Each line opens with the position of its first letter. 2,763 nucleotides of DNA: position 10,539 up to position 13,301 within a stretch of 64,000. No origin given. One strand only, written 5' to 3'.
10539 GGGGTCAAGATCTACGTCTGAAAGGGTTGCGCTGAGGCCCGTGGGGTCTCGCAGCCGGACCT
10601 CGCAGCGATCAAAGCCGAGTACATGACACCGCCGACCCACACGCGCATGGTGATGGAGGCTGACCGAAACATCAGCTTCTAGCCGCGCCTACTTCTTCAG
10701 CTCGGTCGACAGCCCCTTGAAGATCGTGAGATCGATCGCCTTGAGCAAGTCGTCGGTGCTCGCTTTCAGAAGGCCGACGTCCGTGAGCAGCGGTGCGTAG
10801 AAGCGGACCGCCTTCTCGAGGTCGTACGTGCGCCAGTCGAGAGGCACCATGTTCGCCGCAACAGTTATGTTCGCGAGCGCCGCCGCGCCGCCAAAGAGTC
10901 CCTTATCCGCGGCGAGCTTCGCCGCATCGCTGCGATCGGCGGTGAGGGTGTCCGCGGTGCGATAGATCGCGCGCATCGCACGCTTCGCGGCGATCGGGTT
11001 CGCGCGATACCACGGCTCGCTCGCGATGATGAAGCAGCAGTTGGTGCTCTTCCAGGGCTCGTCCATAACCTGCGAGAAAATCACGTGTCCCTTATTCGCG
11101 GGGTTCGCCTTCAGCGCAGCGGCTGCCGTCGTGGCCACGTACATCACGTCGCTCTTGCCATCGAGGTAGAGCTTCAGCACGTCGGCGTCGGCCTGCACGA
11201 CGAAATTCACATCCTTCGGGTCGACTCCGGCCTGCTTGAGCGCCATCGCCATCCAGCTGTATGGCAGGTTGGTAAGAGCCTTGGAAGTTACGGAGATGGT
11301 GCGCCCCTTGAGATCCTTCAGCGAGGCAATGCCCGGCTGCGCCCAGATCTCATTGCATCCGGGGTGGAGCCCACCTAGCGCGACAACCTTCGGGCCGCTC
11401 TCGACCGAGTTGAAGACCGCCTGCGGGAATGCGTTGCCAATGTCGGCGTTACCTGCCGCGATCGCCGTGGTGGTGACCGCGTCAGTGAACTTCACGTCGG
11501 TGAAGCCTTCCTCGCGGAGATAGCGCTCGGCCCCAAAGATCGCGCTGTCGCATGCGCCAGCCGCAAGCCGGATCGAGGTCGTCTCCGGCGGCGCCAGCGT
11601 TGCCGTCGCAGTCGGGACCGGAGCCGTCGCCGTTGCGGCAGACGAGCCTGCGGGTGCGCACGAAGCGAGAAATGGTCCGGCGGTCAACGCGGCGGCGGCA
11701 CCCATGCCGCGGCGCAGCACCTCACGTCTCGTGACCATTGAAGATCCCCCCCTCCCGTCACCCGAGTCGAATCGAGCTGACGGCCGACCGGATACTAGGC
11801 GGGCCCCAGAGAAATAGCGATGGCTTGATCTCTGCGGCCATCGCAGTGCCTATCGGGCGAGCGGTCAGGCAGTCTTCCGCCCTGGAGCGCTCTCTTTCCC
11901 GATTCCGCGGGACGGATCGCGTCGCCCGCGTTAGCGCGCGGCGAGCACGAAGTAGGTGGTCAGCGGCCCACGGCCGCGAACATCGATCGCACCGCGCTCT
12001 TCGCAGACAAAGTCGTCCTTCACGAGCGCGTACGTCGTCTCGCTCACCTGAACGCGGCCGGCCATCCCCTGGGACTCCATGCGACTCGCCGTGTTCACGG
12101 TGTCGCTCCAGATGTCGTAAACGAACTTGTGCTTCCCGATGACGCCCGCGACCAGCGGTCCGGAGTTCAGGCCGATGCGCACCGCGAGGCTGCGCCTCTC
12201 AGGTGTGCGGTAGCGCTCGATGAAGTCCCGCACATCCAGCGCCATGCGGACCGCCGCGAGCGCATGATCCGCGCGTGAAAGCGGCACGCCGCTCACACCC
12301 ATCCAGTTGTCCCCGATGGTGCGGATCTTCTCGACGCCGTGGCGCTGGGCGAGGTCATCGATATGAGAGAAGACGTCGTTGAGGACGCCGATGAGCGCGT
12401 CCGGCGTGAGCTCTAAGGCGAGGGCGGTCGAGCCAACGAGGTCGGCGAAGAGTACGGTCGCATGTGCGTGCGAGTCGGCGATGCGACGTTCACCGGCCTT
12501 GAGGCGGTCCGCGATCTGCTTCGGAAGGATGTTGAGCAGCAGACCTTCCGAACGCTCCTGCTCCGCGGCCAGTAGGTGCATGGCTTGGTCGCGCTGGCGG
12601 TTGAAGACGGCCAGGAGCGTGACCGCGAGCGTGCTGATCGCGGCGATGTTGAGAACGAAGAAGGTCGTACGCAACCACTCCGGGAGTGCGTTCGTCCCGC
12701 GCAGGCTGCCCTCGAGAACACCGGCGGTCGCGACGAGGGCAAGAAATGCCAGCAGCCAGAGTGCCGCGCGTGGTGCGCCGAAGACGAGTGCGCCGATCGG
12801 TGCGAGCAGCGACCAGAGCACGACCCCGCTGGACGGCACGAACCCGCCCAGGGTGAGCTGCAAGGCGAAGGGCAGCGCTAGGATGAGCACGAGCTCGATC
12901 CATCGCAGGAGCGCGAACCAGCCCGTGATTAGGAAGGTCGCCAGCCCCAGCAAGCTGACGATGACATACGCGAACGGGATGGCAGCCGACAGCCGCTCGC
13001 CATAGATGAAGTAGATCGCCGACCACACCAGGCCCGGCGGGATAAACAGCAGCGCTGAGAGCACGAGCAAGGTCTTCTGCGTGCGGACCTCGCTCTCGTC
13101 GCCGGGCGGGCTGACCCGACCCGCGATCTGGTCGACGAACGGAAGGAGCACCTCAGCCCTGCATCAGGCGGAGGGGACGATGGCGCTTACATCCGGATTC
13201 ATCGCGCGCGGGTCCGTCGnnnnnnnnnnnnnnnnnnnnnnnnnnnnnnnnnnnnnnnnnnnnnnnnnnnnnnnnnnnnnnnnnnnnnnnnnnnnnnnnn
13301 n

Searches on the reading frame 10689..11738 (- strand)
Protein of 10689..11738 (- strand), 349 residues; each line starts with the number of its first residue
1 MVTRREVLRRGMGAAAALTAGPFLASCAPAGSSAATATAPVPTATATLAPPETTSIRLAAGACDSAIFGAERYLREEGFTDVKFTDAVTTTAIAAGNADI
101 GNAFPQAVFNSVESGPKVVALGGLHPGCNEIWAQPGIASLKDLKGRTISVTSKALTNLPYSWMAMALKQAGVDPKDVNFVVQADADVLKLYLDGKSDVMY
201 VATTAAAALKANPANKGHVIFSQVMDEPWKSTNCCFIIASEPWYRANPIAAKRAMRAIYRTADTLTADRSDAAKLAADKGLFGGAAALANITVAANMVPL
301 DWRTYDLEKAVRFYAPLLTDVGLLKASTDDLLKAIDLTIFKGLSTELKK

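Call 10: search_protein_families(library=pfam, max_evalue=0.01, proteins=[window:10689-11738:-])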
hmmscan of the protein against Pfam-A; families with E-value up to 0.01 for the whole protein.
window:10689-11738:- (349 aa): 2 families
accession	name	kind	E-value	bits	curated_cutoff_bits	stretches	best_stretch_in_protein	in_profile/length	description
PF09084.16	NMT1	-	7.7e-14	52.5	20.5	1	87-268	32-212/216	NMT1/THI5 like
PF12974.12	Phosphonate-bd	-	0.00036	20.4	27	1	135-216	95-178/242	ABC transporter, phosphonate, periplasmic substrate-binding protein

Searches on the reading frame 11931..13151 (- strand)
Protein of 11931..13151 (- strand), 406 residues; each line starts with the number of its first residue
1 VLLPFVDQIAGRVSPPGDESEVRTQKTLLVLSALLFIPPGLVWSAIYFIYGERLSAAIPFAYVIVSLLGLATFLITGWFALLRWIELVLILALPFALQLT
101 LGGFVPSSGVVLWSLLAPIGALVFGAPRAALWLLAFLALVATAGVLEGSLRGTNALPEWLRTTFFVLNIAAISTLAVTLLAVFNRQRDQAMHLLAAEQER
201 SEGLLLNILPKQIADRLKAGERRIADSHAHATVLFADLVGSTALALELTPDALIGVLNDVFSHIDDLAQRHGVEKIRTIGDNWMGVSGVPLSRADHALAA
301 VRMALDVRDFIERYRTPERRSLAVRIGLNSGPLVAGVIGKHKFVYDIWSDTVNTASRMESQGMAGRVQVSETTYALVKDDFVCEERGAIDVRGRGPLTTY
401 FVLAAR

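Call 10: search_protein_families(library=pfam, max_evalue=0.01, proteins=[window:11931-13151:-])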
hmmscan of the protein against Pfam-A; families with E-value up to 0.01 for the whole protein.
window:11931-13151:- (406 aa): 2 families
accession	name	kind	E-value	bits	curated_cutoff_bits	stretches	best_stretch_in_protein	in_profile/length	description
PF00211.25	Guanylate_cyc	-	8.9e-56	188.8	21.9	1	226-402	4-181/183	Adenylate and Guanylate cyclase catalytic domain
PF07701.20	HNOBA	-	0.0053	16.7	23.4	1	188-217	187-216/216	Heme NO binding associated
